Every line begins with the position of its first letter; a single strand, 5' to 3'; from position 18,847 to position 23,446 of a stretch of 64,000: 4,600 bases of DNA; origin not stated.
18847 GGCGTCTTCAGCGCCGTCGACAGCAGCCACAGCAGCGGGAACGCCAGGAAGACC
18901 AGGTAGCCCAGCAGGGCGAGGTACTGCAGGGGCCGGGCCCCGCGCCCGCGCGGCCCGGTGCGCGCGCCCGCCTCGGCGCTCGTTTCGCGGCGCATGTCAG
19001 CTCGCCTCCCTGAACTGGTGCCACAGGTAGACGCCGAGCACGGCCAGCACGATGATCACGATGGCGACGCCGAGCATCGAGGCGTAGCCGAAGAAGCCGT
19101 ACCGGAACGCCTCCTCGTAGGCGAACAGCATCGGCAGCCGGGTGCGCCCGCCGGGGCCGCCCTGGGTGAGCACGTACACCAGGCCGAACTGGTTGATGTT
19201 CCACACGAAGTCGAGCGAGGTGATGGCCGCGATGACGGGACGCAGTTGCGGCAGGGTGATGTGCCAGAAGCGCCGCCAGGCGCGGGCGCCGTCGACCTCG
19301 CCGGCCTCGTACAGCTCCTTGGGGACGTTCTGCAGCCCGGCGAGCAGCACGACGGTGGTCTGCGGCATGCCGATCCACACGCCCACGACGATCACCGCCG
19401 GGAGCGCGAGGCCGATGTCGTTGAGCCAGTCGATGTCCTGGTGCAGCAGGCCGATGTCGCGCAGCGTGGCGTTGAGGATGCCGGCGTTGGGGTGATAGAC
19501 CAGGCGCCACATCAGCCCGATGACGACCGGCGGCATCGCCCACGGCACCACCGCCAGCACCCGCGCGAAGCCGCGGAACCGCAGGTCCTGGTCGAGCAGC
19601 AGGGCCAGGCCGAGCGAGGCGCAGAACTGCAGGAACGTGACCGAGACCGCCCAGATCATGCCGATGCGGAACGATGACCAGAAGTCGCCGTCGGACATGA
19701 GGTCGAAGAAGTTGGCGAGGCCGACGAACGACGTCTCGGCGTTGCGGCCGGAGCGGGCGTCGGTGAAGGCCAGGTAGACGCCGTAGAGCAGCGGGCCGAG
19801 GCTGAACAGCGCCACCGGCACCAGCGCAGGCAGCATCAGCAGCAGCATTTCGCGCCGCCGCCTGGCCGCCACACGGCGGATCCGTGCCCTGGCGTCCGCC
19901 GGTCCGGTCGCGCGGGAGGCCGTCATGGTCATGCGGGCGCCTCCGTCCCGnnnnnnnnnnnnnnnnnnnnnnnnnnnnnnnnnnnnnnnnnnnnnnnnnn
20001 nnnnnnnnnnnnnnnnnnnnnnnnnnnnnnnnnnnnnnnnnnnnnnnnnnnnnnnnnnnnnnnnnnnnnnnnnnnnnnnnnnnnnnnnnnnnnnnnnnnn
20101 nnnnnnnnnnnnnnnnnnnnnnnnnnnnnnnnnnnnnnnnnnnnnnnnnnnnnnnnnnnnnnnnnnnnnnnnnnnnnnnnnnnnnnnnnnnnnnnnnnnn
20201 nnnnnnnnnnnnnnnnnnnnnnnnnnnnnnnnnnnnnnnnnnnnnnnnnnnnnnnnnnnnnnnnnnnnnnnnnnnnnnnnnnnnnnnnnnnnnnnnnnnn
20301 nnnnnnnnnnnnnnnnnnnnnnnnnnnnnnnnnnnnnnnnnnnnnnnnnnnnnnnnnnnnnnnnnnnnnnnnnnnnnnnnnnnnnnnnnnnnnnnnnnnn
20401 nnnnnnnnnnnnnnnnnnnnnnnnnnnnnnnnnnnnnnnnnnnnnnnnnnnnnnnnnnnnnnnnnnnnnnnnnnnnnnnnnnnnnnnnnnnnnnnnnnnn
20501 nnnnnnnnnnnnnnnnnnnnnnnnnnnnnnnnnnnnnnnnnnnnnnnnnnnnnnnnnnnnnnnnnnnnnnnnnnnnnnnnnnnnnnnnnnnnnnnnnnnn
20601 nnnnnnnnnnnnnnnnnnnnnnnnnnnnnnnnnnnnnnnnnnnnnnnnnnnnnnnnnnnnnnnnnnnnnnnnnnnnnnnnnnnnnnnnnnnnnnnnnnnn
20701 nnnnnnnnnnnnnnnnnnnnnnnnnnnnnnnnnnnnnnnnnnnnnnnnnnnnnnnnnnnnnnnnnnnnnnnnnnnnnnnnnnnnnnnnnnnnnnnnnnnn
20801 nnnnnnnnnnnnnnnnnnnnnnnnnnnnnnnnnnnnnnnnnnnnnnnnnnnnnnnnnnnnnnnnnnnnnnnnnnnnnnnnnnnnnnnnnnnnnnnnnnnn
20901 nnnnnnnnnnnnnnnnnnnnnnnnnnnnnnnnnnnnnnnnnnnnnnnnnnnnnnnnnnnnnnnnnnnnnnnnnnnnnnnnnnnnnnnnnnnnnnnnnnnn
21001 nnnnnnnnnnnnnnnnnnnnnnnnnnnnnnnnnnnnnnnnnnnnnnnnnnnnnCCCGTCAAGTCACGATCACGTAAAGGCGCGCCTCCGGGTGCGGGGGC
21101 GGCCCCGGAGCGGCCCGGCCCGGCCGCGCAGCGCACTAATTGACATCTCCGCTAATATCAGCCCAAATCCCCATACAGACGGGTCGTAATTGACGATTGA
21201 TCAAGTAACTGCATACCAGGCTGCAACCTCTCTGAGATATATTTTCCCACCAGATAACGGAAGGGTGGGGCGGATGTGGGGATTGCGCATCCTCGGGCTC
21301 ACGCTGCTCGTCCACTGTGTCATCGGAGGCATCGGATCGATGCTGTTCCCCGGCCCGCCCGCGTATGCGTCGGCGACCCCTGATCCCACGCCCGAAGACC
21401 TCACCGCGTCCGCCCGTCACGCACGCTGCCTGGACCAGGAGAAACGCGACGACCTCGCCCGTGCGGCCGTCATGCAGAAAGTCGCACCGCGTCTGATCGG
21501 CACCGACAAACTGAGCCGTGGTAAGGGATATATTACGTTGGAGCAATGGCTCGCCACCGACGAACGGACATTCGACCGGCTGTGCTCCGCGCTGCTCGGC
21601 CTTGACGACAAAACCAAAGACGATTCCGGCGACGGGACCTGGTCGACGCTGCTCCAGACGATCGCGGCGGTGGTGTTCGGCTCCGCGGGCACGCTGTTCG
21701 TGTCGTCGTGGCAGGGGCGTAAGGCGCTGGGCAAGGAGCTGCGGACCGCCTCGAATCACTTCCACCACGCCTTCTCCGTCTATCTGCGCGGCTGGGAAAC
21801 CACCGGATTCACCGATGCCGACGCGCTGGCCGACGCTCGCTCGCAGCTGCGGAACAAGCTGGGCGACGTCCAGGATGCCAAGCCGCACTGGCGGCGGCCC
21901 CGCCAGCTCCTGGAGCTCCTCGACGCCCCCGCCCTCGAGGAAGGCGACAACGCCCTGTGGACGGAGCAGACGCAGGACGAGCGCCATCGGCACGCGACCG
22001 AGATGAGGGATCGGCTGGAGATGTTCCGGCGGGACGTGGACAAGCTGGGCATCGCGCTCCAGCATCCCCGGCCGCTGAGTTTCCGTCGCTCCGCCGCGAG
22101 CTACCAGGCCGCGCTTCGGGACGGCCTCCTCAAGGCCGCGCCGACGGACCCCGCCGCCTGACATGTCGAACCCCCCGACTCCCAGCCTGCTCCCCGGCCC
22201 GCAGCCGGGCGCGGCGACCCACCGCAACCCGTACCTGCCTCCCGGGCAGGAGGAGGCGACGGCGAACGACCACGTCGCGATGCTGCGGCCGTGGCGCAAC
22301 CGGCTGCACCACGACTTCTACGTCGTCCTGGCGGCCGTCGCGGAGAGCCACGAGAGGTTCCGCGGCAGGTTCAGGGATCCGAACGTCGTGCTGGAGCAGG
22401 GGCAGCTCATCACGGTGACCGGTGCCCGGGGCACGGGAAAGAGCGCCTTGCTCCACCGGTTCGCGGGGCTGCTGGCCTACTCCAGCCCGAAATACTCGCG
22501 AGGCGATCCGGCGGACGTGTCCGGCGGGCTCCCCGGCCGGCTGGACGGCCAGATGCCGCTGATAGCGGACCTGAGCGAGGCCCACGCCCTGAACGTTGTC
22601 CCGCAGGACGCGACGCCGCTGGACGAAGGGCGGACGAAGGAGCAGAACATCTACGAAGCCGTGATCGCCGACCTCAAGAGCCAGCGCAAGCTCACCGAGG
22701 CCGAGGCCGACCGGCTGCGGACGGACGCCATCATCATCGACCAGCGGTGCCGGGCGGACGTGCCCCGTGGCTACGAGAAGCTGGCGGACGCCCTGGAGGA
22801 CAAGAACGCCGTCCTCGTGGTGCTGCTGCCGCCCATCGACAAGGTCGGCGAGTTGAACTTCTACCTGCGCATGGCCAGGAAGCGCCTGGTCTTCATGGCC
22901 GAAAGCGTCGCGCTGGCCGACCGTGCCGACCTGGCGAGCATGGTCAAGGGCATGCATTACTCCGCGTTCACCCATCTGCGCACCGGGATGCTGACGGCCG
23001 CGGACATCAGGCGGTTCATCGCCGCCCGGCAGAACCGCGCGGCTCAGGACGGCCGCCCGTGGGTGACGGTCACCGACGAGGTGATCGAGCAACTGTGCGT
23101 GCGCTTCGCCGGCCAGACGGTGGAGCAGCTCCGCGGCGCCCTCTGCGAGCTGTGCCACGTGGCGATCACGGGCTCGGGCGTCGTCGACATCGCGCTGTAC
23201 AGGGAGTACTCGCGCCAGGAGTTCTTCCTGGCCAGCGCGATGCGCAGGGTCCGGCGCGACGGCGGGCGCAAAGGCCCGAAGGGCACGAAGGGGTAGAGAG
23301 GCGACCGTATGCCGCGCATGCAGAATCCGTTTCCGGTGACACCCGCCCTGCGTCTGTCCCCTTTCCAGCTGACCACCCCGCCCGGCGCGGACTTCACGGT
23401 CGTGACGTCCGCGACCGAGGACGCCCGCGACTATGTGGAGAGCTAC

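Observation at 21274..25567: Tightly coupled three-gene cassette of unknown function: signal-anchored membrane protein + two distinct P-loop NTPases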

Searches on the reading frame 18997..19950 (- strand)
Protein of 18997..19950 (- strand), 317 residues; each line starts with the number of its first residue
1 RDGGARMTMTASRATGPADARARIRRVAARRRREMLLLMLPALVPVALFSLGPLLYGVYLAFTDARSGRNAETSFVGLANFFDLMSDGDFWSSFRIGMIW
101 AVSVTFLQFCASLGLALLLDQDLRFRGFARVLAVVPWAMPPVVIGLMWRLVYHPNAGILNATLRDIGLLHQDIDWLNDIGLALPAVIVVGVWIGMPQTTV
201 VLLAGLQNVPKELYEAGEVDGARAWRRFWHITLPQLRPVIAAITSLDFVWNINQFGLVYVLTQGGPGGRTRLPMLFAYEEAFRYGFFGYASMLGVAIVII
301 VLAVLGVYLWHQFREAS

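Call 12: search_protein_families(library=pfam, proteins=[window:18997-19950:-], max_evalue=0.001)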
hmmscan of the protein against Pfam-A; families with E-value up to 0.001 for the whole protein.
window:18997-19950:- (317 aa): 1 family
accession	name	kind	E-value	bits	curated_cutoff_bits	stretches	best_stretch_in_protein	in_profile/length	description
PF00528.27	BPD_transp_1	-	5.7e-26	91.8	26.4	1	119-307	10-174/184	Binding-protein-dependent transport system inner membrane component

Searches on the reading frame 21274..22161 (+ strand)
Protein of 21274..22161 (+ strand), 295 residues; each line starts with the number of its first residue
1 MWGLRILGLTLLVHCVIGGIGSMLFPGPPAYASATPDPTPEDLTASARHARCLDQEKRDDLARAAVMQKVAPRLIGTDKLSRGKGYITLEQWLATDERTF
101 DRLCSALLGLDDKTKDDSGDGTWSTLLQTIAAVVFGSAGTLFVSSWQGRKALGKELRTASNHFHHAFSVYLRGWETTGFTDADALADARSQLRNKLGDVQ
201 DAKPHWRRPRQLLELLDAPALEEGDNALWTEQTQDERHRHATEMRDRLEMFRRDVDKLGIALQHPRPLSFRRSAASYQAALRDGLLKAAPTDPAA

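Call 7: search_protein_families(library=pfam, proteins=[window:21274-22161:+], max_evalue=1)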
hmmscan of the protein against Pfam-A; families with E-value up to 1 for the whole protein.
window:21274-22161:+ (295 aa): 0 families

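Call 8: search_protein_families(library=padloc, proteins=[window:21274-22161:+], max_evalue=1)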
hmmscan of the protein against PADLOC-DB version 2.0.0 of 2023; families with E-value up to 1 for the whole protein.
window:21274-22161:+ (295 aa): 0 families

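Call 9: search_protein_families(library=ncbifam, proteins=[window:21274-22161:+], max_evalue=1)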
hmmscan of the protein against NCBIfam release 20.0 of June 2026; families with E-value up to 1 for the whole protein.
window:21274-22161:+ (295 aa): 1 family
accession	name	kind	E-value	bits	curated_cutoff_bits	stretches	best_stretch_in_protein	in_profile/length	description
NF007782.0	PRK10473.1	subfamily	0.3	10.1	417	1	151-177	28-54/394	MdtL family multidrug efflux MFS transporter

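Call 44: list_cluster_members(proteins=[window:21274-22161:+, window:22163-23296:+, window:23309-25567:+, window:27049-28107:-, window:32611-34014:+])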
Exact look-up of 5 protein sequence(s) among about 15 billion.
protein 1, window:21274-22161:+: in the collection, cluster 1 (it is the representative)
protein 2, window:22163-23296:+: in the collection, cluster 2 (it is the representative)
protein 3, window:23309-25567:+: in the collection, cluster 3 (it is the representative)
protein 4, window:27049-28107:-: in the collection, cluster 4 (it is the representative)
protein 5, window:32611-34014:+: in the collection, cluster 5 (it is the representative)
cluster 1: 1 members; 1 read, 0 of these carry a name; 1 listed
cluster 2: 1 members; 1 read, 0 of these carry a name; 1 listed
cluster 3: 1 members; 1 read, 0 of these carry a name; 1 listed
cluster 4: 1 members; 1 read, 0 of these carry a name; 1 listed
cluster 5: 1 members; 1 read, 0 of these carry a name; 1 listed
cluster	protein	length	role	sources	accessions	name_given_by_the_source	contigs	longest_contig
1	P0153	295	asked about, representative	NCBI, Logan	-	-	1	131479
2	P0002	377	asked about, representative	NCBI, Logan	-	-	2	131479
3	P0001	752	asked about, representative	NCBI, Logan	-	-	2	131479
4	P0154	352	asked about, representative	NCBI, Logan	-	-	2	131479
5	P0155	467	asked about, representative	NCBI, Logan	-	-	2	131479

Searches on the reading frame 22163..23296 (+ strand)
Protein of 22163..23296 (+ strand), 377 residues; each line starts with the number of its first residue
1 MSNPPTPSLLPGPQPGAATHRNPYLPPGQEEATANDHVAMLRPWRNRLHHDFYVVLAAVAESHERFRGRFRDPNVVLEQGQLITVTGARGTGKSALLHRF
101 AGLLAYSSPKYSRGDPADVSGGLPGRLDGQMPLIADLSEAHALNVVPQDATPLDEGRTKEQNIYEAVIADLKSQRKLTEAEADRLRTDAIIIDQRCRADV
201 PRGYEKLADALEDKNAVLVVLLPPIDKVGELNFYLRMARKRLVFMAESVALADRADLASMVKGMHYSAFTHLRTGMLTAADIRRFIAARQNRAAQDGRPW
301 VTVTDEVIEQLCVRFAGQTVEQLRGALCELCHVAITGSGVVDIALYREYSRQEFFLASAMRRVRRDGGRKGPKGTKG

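Call 7: search_protein_families(library=pfam, proteins=[window:22163-23296:+], max_evalue=1)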
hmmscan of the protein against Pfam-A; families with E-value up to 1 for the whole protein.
window:22163-23296:+ (377 aa): 12 families
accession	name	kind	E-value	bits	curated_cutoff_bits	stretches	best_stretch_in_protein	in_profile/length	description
PF13191.12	AAA_16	-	7.2e-05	23.8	32.6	1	79-182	23-113/167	AAA ATPase domain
PF00005.33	ABC_tran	-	0.0011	20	25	1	72-182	3-99/137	ABC transporter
PF13481.12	AAA_25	-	0.0063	16.6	27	1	76-99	29-52/195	AAA domain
PF13401.12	AAA_22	-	0.0069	17.1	27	1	79-105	4-30/130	AAA domain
PF20703.3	nSTAND1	-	0.0096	16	27.1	1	61-133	11-81/379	Novel STAND NTPase 1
PF13173.12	AAA_14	-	0.049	14.1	27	1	81-102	3-24/129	AAA domain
PF13245.12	AAA_19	-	0.074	13.7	25.1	0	80-104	11-35/134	AAA domain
PF13555.12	AAA_29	-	0.093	12.9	27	1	70-98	12-40/61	P-loop containing region of AAA domain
PF05729.18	NACHT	-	0.13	12.6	26.7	1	82-106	2-26/167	NACHT domain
PF14236.12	DruA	-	0.17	11.4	27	1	40-100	139-203/297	Druantia protein DruA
PF25199.1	nSTAND_NTPase5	-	0.18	12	34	1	78-107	39-67/145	Novel STAND NTPase 5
PF13521.12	AAA_28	-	0.82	10.3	27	0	83-102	2-21/164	AAA domain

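Call 8: search_protein_families(library=padloc, proteins=[window:22163-23296:+], max_evalue=1)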
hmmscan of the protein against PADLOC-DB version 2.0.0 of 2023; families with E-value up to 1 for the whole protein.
window:22163-23296:+ (377 aa): 3 families
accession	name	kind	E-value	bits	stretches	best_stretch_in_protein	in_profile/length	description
PDLC04140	mad8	-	0.00046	17.8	1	76-175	23-115/314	mads_8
PDLC02781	SspC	-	0.009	11.8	1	60-110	26-72/1104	SspC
PDLC03859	LmuB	-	0.021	12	1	75-104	19-48/611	-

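Call 9: search_protein_families(library=ncbifam, proteins=[window:22163-23296:+], max_evalue=1)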
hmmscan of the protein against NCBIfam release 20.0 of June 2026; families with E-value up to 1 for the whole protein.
window:22163-23296:+ (377 aa): 40 families (the best 25 are shown)
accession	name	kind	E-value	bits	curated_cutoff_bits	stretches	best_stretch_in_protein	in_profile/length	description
TIGR02868.1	CydC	equivalog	7.2e-05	21.6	329.05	1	51-112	332-393/530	thiol reductant ABC exporter subunit CydC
NF040873.1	AztA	equivalog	0.00022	20.8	220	1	74-113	12-51/191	zinc ABC transporter ATP-binding protein AztA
NF000171.1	ABCF_producer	exception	0.00073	18.1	800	1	58-106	352-401/541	TlrC/CarA/OleB/SrmB family ABC-F type ribosomal protection protein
TIGR01189.1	ccmA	equivalog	0.0014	18.4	131.6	1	75-106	21-52/198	heme ABC exporter ATP-binding protein CcmA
NF010061.0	PRK13538.1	equivalog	0.0019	17.7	195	1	70-105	21-56/211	cytochrome c biogenesis heme-transporting ATPase CcmA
TIGR04521.1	ECF_ATPase_2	equivalog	0.0023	17.1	330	1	74-106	25-57/279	energy-coupling factor transporter ATPase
NF010157.0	PRK13636.1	equivalog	0.0026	17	463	1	71-118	23-71/285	cobalt transporter ATP-binding subunit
TIGR01166.1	cbiO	subfamily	0.003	17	211.8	1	74-107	12-45/190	cobalt ABC transporter, ATP-binding protein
NF008421.0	PRK11248.1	equivalog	0.0035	16.9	357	1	70-108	17-55/255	taurine ABC transporter ATP-binding subunit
NF002981.0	PRK03695.1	equivalog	0.0039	16.6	281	1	75-107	21-53/253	vitamin B12 ABC transporter ATP-binding protein BtuD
NF053840.1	MnTportMntADein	equivalog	0.0074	15.9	400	1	72-108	19-55/240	manganese ABC transporter ATP-binding protein MntA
NF008420.0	PRK11247.1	equivalog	0.0083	15.3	395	1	71-107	29-65/257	aliphatic sulfonates ABC transporter ATP-binding protein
NF010068.0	PRK13548.1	equivalog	0.0086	15.2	261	1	74-107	25-58/261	heme ABC transporter ATP-binding protein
NF000355.4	ribo_prot_ABC_F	equivalog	0.0086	15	380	1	65-105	324-364/499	ribosomal protection-like ABC-F family protein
TIGR00968.1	3a0106s01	subfamily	0.014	14.9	342.75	1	70-104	16-50/237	sulfate ABC transporter ATP-binding protein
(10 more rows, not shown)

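Call 19: search_solved_structures(query=window:22163-23296:+, max_evalue=1)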
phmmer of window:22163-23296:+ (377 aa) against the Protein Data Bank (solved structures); distinct sequences matched with E-value up to 1: 47.
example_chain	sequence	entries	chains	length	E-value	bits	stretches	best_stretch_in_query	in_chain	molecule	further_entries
6ha8_V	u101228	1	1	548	0.0004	22.8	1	48-107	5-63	Nucleotide-binding protein ExpZ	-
4hlu_D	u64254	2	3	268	0.0016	20.9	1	70-118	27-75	Energy-coupling factor transporter ATP-binding protein EcfA | Energy-coupling factor transporter ATP-binding protein EcfA1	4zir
2pze_A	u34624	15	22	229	0.066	15.5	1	70-111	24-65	Cystic fibrosis transmembrane conductance regulator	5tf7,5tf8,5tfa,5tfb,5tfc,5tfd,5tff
2pzf_A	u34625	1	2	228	0.067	15.5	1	70-111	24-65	Cystic fibrosis transmembrane conductance regulator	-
2pzg_A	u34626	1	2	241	0.07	15.4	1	70-111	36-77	Cystic fibrosis transmembrane conductance regulator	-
9w2w_D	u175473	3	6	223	0.1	14.9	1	75-103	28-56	LolD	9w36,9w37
9w35_C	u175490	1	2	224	0.1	14.9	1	75-103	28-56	LolD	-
6wbs_A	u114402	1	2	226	0.12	14.7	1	70-110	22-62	Cystic fibrosis transmembrane conductance regulator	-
5b57_C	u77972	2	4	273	0.12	14.7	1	69-119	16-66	Hemin import ATP-binding protein HmuV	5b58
6d3r_A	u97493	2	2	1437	0.12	14.6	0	70-112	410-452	Cystic fibrosis transmembrane conductance regulator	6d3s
1xmi_A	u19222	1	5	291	0.13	14.6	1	70-111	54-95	Cystic fibrosis transmembrane conductance regulator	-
6gjq_A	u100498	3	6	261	0.14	14.5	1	71-111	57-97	Cystic fibrosis transmembrane conductance regulator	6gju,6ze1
2bbo_A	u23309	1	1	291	0.14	14.5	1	70-111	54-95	Cystic fibrosis transmembrane conductance regulator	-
1xmj_A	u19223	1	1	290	0.14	14.4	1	70-111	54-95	Cystic fibrosis transmembrane conductance regulator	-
2bbs_A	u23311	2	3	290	0.14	14.4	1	70-111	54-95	Cystic fibrosis transmembrane conductance regulator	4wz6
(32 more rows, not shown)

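Call 21: find_homologous_proteins(query=window:22163-23296:+)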
Query window:22163-23296:+ (377 aa): 1 proteins with E <= 0.001 among 8000 candidates.
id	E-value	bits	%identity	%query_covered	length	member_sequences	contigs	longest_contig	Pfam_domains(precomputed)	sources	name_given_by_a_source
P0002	4.3e-250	847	100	100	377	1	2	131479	-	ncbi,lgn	-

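Call 47: search_solved_structures(query=A4, max_evalue=0.1, show_alignments=1)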
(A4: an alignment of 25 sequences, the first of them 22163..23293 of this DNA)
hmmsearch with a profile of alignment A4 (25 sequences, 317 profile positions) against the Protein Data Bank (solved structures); distinct sequences matched with E-value up to 0.1: 22.
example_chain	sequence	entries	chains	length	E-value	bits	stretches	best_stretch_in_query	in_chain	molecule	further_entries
6hyp_A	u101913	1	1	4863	2.5e-07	33.5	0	53-140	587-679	Midasin,Midasin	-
6i27_A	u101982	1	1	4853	2.5e-07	33.5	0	53-140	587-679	Midasin,Midasin,Midasin,Midasin,Midasin,Midasin,Midasin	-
6i26_A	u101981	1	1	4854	2.5e-07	33.5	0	53-140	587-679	Midasin,Midasin,Midasin,Midasin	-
5jcs_s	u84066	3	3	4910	2.6e-07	33.4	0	53-140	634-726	Midasin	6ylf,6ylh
3ux8_A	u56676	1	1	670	4.1e-05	26.2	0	54-96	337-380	Excinuclease ABC, A subunit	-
2r6f_A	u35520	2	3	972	0.00013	24.5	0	54-96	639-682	Excinuclease ABC subunit A | Excinuclease ABC, A subunit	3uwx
8ja7_C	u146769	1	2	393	0.00022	23.8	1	40-87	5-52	Trehalose import ATP-binding protein SugC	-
6or5_A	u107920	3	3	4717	0.0013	21.3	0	68-107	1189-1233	Midasin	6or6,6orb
6ha8_V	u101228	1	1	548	0.0057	19.1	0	38-83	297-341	Nucleotide-binding protein ExpZ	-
8gk7_A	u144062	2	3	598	0.0086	18.6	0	41-87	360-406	Lipid A export ATP-binding/permease protein MsbA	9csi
6kev_A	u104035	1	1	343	0.011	18.3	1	67-96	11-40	Phosphoribulokinase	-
6hzk_A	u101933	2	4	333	0.011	18.3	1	67-96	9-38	Phosphoribulokinase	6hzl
7met_A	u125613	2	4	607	0.012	18.1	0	41-87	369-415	ATP-dependent lipid A-core flippase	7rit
6n9l_A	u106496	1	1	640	0.016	17.7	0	58-82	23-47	UvrABC system protein A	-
5idv_A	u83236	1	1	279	0.023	17.2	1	40-88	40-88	Lipid A export ATP-binding/permease protein MsbA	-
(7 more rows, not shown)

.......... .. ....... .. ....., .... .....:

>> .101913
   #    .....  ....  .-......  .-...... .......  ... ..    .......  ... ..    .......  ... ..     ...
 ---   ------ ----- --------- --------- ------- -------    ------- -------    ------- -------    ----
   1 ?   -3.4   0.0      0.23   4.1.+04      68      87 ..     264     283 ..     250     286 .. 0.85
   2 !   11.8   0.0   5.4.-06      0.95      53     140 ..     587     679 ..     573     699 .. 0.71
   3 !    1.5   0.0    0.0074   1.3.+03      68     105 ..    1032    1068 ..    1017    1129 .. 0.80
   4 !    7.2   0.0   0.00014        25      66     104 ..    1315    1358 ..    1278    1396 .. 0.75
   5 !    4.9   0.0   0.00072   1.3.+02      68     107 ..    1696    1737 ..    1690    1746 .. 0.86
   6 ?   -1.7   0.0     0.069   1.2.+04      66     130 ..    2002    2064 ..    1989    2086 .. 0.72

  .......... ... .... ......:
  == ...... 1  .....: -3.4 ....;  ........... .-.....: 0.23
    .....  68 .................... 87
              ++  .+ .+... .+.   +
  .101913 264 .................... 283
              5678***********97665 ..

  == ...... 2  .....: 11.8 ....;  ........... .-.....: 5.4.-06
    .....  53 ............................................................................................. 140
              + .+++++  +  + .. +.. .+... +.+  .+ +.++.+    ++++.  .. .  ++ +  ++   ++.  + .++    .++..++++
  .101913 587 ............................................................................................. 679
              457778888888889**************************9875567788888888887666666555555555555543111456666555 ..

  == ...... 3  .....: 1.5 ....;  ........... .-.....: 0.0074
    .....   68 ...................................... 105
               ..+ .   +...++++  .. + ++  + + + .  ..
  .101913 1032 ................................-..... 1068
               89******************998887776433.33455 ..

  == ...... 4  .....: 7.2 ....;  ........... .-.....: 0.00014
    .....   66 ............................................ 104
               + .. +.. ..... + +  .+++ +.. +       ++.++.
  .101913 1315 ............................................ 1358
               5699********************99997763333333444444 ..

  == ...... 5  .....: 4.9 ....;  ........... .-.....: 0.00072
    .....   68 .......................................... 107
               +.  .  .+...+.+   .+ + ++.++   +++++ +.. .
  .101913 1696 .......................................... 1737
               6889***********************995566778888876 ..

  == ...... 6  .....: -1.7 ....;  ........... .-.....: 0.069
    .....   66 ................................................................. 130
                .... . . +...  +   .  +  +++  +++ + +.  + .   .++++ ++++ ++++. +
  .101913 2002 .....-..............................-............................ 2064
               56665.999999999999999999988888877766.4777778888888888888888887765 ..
